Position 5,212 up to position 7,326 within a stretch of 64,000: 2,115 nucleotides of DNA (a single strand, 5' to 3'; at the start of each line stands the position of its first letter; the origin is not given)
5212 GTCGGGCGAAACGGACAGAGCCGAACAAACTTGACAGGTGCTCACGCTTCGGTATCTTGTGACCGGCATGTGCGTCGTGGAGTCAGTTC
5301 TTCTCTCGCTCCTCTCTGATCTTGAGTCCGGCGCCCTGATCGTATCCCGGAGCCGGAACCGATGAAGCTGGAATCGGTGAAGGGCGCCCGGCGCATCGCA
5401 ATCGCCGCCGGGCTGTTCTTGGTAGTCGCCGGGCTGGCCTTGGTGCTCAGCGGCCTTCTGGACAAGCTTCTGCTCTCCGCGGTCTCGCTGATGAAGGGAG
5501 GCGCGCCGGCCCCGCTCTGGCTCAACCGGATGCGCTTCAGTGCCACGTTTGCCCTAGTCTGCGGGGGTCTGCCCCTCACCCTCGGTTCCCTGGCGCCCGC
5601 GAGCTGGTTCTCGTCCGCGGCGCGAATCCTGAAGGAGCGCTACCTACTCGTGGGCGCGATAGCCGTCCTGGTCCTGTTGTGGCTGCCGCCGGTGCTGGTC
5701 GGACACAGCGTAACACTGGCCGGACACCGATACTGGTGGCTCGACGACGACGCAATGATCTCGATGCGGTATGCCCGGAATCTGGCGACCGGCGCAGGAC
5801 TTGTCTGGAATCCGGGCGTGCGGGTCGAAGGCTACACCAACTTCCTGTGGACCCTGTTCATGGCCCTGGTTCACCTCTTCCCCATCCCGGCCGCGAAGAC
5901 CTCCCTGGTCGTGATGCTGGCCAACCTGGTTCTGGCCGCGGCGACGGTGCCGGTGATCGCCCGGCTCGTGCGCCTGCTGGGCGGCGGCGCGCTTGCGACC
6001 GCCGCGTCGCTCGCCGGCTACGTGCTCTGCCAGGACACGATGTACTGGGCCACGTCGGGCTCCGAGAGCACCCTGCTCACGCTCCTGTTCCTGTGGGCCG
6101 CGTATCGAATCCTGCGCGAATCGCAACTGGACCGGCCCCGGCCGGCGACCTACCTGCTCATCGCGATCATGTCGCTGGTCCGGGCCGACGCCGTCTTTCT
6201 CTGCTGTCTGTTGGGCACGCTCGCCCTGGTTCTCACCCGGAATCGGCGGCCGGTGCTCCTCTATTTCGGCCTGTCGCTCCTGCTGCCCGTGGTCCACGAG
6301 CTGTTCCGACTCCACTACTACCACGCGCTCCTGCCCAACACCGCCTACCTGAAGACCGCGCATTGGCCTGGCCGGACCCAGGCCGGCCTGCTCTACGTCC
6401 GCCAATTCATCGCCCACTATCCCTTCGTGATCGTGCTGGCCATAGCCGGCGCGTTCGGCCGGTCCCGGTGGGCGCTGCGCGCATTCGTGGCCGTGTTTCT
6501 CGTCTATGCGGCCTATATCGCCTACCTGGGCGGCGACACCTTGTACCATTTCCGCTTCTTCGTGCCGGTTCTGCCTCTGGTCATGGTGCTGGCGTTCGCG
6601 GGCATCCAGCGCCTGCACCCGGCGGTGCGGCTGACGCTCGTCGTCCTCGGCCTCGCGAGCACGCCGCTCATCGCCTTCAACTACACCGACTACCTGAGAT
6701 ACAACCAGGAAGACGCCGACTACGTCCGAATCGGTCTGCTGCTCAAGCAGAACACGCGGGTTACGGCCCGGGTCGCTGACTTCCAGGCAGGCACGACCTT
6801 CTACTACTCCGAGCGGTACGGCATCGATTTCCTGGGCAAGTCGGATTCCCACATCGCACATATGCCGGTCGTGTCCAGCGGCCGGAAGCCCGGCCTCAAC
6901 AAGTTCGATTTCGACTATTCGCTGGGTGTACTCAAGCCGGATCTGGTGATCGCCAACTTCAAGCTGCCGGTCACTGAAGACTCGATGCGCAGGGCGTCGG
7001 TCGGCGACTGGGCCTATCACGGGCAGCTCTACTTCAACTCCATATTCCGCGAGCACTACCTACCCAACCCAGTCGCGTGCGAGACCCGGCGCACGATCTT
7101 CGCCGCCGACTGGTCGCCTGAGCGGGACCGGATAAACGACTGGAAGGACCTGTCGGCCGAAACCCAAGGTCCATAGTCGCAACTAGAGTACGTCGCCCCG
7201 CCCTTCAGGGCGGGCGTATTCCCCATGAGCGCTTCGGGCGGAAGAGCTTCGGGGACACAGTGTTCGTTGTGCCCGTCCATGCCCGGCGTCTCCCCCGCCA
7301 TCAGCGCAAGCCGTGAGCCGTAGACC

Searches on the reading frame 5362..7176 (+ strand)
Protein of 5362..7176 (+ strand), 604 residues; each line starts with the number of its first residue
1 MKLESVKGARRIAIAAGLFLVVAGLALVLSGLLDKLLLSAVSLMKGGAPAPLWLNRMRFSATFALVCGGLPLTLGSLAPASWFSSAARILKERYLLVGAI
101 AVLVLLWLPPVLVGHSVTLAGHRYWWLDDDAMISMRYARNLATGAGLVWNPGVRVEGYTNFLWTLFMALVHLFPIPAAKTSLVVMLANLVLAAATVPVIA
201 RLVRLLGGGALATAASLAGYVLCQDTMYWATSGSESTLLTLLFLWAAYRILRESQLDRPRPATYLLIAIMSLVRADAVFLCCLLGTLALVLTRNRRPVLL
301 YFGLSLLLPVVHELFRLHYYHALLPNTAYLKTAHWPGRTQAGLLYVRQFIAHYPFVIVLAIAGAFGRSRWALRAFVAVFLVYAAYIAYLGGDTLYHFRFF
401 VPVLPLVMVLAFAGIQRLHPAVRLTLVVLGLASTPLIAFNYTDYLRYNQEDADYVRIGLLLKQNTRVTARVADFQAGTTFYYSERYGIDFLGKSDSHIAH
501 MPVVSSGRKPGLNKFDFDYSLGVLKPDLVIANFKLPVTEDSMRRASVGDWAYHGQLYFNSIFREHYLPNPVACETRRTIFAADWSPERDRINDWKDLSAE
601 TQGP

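Call 102: find_encoding_contigs(protein=window:5362-7176:+, flank=10000, max_places=4)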
Protein window:5362-7176:+ (604 aa): 3 contigs read that carry it; 2 places shown.
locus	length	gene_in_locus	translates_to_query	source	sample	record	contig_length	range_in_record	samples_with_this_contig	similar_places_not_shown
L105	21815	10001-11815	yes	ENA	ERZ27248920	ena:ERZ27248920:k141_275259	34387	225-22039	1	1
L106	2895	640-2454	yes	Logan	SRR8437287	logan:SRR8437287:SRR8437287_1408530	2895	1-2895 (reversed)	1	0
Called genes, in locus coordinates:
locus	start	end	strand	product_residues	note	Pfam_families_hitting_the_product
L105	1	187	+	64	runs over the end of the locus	PF01783:Ribosomal_L32p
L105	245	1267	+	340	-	PF02504:FA_synthesis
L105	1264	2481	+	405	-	-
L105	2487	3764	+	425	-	PF03349:Toluene_X (weak)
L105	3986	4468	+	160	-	-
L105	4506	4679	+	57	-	-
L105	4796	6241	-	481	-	-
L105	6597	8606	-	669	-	PF08126:Propeptide_C25, PF01364:Peptidase_C25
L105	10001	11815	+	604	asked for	-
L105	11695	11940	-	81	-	-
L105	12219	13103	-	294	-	-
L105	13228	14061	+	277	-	PF00491:Arginase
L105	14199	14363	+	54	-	-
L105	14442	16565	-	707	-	PF07494:Reg_prop (faint)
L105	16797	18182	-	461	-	PF02397:Bac_transf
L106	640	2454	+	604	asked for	-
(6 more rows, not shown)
